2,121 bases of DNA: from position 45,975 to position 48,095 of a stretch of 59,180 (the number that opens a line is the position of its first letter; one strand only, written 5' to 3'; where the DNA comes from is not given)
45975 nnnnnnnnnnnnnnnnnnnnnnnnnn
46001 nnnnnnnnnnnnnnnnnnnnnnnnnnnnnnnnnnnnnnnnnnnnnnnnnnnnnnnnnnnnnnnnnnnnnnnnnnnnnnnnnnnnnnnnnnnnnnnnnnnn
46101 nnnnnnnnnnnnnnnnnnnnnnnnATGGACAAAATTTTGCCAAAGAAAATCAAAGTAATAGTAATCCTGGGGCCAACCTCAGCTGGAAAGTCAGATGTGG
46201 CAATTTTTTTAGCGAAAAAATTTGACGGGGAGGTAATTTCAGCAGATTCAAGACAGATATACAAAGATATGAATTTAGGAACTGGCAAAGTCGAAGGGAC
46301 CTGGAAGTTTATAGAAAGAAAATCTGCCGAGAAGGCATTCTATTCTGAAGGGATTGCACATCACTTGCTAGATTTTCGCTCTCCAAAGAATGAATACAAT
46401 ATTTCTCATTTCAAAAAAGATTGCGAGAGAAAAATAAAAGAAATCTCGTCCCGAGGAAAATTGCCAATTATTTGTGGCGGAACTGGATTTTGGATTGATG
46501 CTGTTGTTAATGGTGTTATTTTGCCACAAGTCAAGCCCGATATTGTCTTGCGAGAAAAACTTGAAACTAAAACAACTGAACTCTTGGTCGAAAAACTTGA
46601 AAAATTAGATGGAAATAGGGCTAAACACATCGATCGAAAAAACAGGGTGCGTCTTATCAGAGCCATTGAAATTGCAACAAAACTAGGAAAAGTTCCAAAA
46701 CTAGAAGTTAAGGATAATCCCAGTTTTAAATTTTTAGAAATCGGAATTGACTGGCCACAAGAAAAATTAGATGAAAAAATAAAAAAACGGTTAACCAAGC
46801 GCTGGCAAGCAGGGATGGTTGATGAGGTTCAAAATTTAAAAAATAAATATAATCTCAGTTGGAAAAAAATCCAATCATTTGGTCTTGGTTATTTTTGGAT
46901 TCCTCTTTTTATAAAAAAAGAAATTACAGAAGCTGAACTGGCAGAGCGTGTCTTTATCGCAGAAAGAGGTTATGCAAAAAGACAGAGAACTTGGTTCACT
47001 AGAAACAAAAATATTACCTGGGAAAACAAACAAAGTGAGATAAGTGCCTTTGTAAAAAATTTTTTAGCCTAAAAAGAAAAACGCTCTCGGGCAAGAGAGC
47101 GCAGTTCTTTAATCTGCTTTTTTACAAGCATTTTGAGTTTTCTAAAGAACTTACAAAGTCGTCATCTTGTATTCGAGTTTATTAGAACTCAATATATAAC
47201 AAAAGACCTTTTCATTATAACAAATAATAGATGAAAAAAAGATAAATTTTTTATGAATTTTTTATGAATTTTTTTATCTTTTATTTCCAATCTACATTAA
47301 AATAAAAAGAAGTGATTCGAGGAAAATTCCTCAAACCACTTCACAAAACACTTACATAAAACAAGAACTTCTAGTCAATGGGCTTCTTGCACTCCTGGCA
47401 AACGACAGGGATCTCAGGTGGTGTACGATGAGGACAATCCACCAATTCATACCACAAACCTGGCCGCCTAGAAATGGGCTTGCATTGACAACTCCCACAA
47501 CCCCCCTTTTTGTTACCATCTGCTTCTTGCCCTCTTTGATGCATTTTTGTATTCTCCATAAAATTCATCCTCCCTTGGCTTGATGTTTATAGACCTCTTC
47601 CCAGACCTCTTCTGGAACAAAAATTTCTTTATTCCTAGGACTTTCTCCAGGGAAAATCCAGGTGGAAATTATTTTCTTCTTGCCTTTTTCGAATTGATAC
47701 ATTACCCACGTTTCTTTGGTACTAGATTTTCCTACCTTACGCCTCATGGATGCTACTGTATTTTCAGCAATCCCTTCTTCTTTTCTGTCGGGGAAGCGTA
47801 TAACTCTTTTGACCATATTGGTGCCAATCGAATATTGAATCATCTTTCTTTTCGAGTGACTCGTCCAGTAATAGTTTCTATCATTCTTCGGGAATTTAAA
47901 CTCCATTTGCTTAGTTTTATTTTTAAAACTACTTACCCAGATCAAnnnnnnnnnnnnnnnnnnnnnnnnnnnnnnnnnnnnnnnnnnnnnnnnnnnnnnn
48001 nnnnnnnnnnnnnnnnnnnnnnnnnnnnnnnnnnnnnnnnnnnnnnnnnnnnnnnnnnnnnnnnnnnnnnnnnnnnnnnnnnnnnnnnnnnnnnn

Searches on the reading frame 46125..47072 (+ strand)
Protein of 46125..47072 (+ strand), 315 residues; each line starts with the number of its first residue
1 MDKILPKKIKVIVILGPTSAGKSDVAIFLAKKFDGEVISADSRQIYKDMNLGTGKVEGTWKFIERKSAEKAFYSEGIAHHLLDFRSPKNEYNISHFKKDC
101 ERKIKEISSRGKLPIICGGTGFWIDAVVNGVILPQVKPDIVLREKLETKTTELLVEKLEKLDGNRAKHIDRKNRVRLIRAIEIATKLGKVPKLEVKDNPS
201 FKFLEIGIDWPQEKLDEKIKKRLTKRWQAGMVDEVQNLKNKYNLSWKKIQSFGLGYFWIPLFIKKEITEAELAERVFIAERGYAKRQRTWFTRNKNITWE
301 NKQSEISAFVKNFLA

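Call 10: search_protein_families(library=pfam, proteins=[window:46125-47072:+], max_evalue=0.01)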
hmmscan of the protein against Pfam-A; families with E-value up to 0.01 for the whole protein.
window:46125-47072:+ (315 aa): 2 families
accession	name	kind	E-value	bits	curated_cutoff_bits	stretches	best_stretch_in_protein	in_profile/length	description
PF01715.23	IPPT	-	7.1e-56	190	23.6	1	44-293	1-242/243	IPP transferase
PF01745.22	IPT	-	1.3e-06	28.4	20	1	10-55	2-47/233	Isopentenyl transferase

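Call 54: find_homologous_proteins(query=window:46125-47072:+, max_evalue=1e-60)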
Query window:46125-47072:+ (315 aa): 3527 proteins with E <= 1e-60 among 8000 candidates; the best 120 are listed.
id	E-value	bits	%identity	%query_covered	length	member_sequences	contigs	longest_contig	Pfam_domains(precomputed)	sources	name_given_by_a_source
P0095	1.5e-205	699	100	100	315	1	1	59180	PF01745.23,PF01715.24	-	-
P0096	3.0e-165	567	80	100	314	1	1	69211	PF01745.23,PF01715.24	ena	-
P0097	1.4e-160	551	80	98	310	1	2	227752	PF01745.23,PF01715.24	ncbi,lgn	-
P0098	2.9e-155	534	76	100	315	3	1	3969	PF01745.23,PF01715.24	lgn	-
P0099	3.8e-148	510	73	97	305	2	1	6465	PF01745.23,PF01715.24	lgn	-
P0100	5.7e-146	503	70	100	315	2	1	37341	PF01745.23,PF01715.24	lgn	-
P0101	9.5e-144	496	69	99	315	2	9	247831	PF01745.23,PF01715.24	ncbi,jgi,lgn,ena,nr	ncbi:tRNA (adenosine(37)-N6)-dimethylallyltransferase MiaA [bacterium]|nr:tRNA (adenosine(37)-N6)-di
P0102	6.3e-136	470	67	100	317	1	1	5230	PF01745.23,PF01715.24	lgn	-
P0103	3.1e-130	452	66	100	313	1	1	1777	PF01745.23,PF01715.24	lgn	-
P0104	2.3e-127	442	65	100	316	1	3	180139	PF01745.23,PF01715.24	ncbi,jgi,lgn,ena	-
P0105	4.2e-125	435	60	98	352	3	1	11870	PF01745.23,PF01715.24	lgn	-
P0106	3.2e-123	429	62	99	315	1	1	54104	PF01745.23,PF01715.24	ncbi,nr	ncbi:MAG: tRNA (adenosine(37)-N6)-dimethylallyltransferase MiaA [Patescibacteria group bacterium]|nr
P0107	3.4e-123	429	63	99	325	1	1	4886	PF01745.23,PF01715.24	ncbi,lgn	-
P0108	1.2e-122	427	66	95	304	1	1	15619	PF01745.23,PF01715.24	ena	-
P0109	4.1e-122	425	64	98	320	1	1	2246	PF01745.23,PF01715.24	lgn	-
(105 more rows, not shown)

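Call 55: find_encoding_contigs(protein=P0096, flank=10000, max_places=1)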
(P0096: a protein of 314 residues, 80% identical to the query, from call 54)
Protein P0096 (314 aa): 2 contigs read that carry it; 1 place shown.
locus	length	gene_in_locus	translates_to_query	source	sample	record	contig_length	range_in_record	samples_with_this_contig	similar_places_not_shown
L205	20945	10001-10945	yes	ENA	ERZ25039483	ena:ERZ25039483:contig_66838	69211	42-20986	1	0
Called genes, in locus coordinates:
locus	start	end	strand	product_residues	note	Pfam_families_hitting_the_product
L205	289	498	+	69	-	PF03486:HI0933_like, PF07992:Pyr_redox_2 (weak), PF00890:FAD_binding_2, PF01134:GIDA (weak), PF01266:DAO, PF12831:FAD_oxidored, PF13450:NAD_binding_8 (weak)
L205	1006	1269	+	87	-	PF22780:HI0933_like_1st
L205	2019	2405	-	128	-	PF00730:HhH-GPD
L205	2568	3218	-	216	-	PF01509:TruB_N, PF16198:TruB_C_2 (weak)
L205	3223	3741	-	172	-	PF18936:DUF5684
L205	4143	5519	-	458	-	PF02511:Thy1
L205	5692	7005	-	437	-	-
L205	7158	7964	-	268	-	PF05013:FGase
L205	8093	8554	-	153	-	-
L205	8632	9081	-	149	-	-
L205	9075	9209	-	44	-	-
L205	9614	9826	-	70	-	-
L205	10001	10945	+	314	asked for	PF01745:IPT (weak), PF01715:IPPT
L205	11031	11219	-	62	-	-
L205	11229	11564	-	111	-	-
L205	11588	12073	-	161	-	PF02643:DUF192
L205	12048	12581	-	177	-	PF00953:Glycos_transf_4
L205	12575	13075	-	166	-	PF00953:Glycos_transf_4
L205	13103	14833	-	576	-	-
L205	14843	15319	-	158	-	-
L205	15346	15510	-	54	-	-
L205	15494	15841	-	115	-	-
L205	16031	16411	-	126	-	PF01939:NucS_C (weak), PF02021:UPF0102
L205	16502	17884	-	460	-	PF01425:Amidase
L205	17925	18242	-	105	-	PF02686:GatC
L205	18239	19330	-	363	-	PF03120:OB_DNA_ligase, PF12826:HHH_2 (faint), PF14520:HHH_5 (faint), PF00533:BRCT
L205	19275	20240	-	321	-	PF01653:DNA_ligase_aden, PF03120:OB_DNA_ligase (weak)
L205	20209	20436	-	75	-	PF22745:Nlig-Ia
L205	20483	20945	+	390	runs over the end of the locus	PF01966:HD (faint)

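Call 56: find_encoding_contigs(protein=P0097, flank=10000, max_places=1)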
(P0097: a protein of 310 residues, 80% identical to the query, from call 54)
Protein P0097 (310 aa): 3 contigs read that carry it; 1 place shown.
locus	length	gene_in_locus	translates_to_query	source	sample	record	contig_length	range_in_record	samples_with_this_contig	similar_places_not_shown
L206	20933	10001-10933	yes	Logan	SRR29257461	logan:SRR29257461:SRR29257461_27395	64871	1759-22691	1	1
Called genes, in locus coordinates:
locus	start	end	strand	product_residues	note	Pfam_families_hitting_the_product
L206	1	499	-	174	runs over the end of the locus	PF00466:Ribosomal_L10, PF27436:RL10_C (weak)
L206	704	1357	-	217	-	PF02163:Peptidase_M50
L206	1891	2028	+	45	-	-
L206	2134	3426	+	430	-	PF00070:Pyr_redox (faint), PF00890:FAD_binding_2, PF01134:GIDA (weak), PF01266:DAO (weak), PF03486:HI0933_like, PF07992:Pyr_redox_2, PF12831:FAD_oxidored, PF22780:HI0933_like_1st, +1 more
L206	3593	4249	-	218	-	PF00730:HhH-GPD, PF00633:HHH (weak)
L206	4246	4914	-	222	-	PF01509:TruB_N, PF16198:TruB_C_2 (weak)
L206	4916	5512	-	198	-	PF01300:Sua5_yciO_yrdC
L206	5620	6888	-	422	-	PF02812:ELFV_dehydrog_N, PF00208:ELFV_dehydrog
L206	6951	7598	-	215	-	PF18936:DUF5684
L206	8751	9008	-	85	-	-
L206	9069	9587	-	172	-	-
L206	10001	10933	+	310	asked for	PF01745:IPT (weak), PF01715:IPPT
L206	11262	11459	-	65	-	-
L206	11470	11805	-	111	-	-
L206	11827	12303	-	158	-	PF02643:DUF192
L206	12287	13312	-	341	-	PF00953:Glycos_transf_4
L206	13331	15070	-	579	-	-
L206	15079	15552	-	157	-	-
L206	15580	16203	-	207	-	-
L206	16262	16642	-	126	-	PF02021:UPF0102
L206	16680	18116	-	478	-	PF01425:Amidase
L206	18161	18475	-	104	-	PF02686:GatC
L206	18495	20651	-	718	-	PF22745:Nlig-Ia, PF01653:DNA_ligase_aden, PF12826:HHH_2 (faint), PF03120:OB_DNA_ligase, PF14520:HHH_5 (weak), PF00533:BRCT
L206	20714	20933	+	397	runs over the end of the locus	-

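Call 61: find_encoding_contigs(protein=P0098, flank=10000, max_places=1)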
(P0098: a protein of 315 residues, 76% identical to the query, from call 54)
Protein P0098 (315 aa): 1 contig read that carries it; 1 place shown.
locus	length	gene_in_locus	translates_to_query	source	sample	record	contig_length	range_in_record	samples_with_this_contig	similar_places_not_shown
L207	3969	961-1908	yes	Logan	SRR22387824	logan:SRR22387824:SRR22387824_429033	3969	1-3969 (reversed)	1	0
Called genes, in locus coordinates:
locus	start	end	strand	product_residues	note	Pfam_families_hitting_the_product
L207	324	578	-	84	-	-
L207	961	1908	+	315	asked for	PF01745:IPT (weak), PF01715:IPPT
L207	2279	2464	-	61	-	-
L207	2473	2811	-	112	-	-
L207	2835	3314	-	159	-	PF02643:DUF192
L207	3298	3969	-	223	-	?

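Call 62: find_encoding_contigs(protein=P0099, flank=10000, max_places=1)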
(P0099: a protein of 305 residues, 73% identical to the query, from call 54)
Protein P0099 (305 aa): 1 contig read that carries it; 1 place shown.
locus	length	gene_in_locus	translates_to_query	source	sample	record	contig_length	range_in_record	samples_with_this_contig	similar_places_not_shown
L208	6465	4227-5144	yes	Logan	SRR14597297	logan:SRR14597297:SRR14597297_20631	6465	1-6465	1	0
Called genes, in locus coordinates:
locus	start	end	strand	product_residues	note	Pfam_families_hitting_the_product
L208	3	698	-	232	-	?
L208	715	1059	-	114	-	PF07883:Cupin_2 (weak)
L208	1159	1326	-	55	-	-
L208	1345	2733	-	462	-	-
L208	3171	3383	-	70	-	-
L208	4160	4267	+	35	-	-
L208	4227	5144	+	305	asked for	PF01745:IPT (weak), PF01715:IPPT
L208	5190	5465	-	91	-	-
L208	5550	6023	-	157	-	PF02643:DUF192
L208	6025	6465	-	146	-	?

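Call 63: find_encoding_contigs(protein=P0100, flank=10000, max_places=1)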
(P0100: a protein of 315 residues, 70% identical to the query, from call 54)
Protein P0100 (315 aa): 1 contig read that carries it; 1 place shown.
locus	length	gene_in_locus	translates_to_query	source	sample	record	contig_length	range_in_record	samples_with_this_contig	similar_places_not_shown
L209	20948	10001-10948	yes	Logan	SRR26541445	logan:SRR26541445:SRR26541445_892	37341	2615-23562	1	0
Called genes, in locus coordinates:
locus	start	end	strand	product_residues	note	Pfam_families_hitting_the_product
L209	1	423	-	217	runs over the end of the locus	PF00730:HhH-GPD, PF00633:HHH (faint)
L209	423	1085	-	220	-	PF01509:TruB_N, PF16198:TruB_C_2 (weak)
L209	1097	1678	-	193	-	PF01300:Sua5_yciO_yrdC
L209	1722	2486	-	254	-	PF18936:DUF5684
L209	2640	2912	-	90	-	PF18905:DUF5661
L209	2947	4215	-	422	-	PF02812:ELFV_dehydrog_N, PF00208:ELFV_dehydrog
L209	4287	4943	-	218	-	PF18936:DUF5684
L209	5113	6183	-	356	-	PF01546:Peptidase_M20, PF07687:M20_dimer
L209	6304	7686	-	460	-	-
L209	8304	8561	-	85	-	-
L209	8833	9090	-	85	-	-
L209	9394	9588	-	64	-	-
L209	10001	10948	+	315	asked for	PF01745:IPT (weak), PF01715:IPPT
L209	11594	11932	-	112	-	-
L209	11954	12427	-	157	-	PF02643:DUF192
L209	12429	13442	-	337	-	PF00953:Glycos_transf_4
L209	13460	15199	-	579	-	-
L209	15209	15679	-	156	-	-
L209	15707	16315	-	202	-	-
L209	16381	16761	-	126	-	PF01939:NucS_C (faint), PF02021:UPF0102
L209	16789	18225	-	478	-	PF01425:Amidase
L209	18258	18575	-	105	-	PF02686:GatC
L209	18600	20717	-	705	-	PF22745:Nlig-Ia, PF01653:DNA_ligase_aden, PF03120:OB_DNA_ligase, PF14520:HHH_5 (faint), PF12826:HHH_2 (faint), PF00533:BRCT, PF12738:PTCB-BRCT (weak)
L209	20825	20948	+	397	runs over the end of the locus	-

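Call 64: find_encoding_contigs(protein=P0101, flank=10000, max_places=1)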
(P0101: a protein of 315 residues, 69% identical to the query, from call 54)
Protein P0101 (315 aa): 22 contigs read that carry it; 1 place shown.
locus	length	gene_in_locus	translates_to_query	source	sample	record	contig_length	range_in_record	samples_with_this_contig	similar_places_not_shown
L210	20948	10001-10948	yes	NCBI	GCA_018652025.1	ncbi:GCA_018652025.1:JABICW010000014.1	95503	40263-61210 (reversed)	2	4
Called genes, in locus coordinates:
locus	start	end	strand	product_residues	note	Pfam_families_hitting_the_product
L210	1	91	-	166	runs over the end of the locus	PF00571:CBS (weak)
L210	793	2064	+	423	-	PF00890:FAD_binding_2, PF01134:GIDA (weak), PF01266:DAO (weak), PF03486:HI0933_like, PF07992:Pyr_redox_2 (weak), PF12831:FAD_oxidored, PF22780:HI0933_like_1st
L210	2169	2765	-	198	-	PF00730:HhH-GPD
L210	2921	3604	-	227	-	PF01509:TruB_N, PF16198:TruB_C_2 (weak)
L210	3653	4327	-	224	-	PF18936:DUF5684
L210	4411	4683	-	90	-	PF18905:DUF5661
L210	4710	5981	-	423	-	PF02812:ELFV_dehydrog_N, PF00208:ELFV_dehydrog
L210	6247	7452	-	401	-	-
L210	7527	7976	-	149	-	PF13242:Hydrolase_like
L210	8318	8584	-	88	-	-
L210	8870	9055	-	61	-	-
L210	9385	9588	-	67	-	-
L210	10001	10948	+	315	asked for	PF01745:IPT (weak), PF01715:IPPT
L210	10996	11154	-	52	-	-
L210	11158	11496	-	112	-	-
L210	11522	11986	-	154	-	PF02643:DUF192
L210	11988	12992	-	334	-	PF00953:Glycos_transf_4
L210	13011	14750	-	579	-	-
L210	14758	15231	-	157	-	-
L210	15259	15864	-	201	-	-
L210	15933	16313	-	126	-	PF02021:UPF0102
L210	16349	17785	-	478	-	PF01425:Amidase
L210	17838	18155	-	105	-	PF02686:GatC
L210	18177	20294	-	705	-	PF22745:Nlig-Ia, PF01653:DNA_ligase_aden, PF03120:OB_DNA_ligase, PF14520:HHH_5 (faint), PF12826:HHH_2 (weak), PF00533:BRCT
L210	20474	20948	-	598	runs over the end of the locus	PF13510:Fer2_4, PF13484:Fer4_16 (faint), PF10588:NADH-G_4Fe-4S_3, PF12838:Fer4_7 (weak), PF22117:Fer4_Nqo3 (weak), PF00037:Fer4 (weak), PF02906:Fe_hyd_lg_C, PF02256:Fe_hyd_SSU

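Call 67: find_encoding_contigs(protein=P0104, flank=10000, max_places=1)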
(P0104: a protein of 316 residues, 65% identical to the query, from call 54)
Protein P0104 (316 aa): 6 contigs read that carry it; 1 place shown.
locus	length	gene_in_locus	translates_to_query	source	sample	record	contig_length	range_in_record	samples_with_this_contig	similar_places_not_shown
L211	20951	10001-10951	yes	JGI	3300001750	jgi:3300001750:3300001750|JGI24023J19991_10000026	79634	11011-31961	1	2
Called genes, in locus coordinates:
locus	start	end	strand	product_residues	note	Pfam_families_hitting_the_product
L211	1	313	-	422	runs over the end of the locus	PF02812:ELFV_dehydrog_N, PF00208:ELFV_dehydrog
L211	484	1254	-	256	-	-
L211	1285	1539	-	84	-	-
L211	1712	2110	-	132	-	-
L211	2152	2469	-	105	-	-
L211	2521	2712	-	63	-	-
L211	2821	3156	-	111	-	-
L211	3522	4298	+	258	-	PF08282:Hydrolase_3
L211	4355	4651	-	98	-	-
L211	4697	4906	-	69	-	PF00480:ROK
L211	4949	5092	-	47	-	-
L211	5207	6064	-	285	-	PF00480:ROK, PF02685:Glucokinase (faint)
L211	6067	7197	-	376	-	PF05141:DIT1_PvcA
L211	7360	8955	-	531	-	-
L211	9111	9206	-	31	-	-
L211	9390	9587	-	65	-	-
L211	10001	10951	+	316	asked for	PF01745:IPT, PF01715:IPPT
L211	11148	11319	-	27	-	-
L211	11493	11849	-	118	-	-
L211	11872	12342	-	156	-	PF02643:DUF192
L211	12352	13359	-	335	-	PF00953:Glycos_transf_4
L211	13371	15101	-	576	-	-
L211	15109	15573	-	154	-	-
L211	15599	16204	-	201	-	-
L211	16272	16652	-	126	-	PF01939:NucS_C (faint), PF02021:UPF0102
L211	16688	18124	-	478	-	PF01425:Amidase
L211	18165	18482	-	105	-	PF02686:GatC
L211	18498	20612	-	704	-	PF22745:Nlig-Ia, PF01653:DNA_ligase_aden, PF12826:HHH_2 (faint), PF03120:OB_DNA_ligase, PF00533:BRCT, PF12738:PTCB-BRCT (weak)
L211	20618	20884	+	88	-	-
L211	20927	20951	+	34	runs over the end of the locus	-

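Call 68: find_encoding_contigs(protein=P0102, flank=10000, max_places=1)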
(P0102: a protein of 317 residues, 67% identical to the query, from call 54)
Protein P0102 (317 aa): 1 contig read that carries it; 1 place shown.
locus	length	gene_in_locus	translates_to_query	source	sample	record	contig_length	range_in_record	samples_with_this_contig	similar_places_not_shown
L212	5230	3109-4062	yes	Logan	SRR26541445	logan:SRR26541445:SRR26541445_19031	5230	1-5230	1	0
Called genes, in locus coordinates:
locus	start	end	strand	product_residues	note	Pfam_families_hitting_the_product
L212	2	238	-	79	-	?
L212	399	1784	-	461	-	-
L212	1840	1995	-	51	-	-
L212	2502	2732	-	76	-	-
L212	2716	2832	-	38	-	-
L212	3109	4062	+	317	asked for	PF01745:IPT, PF01715:IPPT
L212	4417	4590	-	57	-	-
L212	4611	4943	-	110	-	-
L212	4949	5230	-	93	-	?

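Call 69: find_encoding_contigs(protein=P0106, flank=10000, max_places=1)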
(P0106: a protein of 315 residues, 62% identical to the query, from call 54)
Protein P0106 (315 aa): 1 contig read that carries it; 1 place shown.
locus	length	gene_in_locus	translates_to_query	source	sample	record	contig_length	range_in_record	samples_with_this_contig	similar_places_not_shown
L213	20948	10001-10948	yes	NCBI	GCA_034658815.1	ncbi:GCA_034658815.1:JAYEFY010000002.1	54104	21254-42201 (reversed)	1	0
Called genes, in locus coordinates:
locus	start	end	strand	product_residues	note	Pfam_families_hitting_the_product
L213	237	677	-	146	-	PF00075:RNase_H, PF13456:RVT_3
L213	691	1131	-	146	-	-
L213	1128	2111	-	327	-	PF02195:ParB_N, PF17762:HTH_ParB, PF23552:ParB_C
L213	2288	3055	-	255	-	PF00142:Fer4_NifH (weak), PF01656:CbiA, PF02374:ArsA_ATPase, PF06564:CBP_BcsQ, PF09140:MipZ, PF10609:ParA, PF13614:AAA_31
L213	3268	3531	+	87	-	-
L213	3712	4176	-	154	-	PF16320:Ribosomal_L12_N, PF00542:Ribosomal_L12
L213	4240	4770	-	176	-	PF00466:Ribosomal_L10, PF27436:RL10_C (weak)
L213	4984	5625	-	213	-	PF02163:Peptidase_M50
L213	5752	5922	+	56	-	PF00830:Ribosomal_L28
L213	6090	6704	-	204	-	PF00702:Hydrolase (weak), PF13419:HAD_2 (weak)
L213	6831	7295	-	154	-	PF01161:PBP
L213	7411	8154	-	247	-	PF13367:PrsW-protease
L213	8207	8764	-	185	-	PF18936:DUF5684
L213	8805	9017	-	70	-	-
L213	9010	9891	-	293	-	-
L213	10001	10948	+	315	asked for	PF01745:IPT (weak), PF01715:IPPT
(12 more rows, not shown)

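Call 88: search_protein_families(library=pfam, proteins=[L208:1345-2733:-, L209:6304-7686:-, L211:7360-8955:-, L210:6247-7452:-, L205:8632-9081:-, L205:8093-8554:-, L205:5692-7005:-, L206:9069-9587:-, L209:8304-8561:-, L210:8318-8584:-], max_evalue=0.05)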
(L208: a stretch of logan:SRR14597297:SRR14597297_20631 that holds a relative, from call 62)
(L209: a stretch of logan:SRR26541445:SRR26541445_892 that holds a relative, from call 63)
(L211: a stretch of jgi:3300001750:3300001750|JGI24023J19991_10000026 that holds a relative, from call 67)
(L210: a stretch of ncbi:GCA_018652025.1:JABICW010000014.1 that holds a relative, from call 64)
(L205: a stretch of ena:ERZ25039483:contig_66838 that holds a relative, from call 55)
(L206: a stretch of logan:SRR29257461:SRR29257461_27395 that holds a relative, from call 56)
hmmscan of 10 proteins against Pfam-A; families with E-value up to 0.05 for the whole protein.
L208:1345-2733:- (462 aa): 0 families

L209:6304-7686:- (460 aa): 0 families

L211:7360-8955:- (531 aa): 1 family
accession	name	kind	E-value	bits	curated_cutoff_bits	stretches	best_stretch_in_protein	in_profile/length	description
PF05141.17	DIT1_PvcA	-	0.0068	16.4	26.4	1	303-414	47-148/273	Pyoverdine/dityrosine biosynthesis protein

L210:6247-7452:- (401 aa): 0 families

L205:8632-9081:- (149 aa): 1 family
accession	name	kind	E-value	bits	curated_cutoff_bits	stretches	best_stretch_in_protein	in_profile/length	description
PF08676.16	MutL_C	-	0.046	13.9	25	0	116-148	68-100/142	MutL C terminal dimerisation domain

L205:8093-8554:- (153 aa): 0 families

L205:5692-7005:- (437 aa): 2 families
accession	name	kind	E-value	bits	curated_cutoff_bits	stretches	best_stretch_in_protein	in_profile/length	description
PF14398.11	ATPgrasp_YheCD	-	0.0035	17.1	26.8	1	302-353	179-231/255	YheC/D like ATP-grasp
PF18299.6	R2K_2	-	0.034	14.5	26.2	0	316-355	100-138/147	ATP-grasp domain, R2K clade family 2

L206:9069-9587:- (172 aa): 0 families

L209:8304-8561:- (85 aa): 0 families

L210:8318-8584:- (88 aa): 0 families
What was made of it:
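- On Drug-responsive ribosome-mediated attenuators (bmrB, vmlR and mef leaders): Cargo genes in relatives are mostly unknown (call 88).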

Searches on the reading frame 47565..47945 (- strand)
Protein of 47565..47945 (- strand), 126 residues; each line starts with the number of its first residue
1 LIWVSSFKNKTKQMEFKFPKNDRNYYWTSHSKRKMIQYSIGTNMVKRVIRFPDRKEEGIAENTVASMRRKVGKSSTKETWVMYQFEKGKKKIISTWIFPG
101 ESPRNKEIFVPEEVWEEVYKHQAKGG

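Call 10: search_protein_families(library=pfam, proteins=[window:47565-47945:-], max_evalue=0.01)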
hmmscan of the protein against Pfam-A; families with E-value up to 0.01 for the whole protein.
window:47565-47945:- (126 aa): 0 families

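Call 101: search_protein_families(library=pfam, proteins=[window:47565-47945:-], max_evalue=0.1)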
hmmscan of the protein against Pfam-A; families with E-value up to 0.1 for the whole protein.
window:47565-47945:- (126 aa): 1 family
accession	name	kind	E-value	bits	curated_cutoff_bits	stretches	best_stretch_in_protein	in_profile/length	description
PF14076.12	DUF4258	-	0.049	14.4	25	1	27-68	1-42/71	Domain of unknown function (DUF4258)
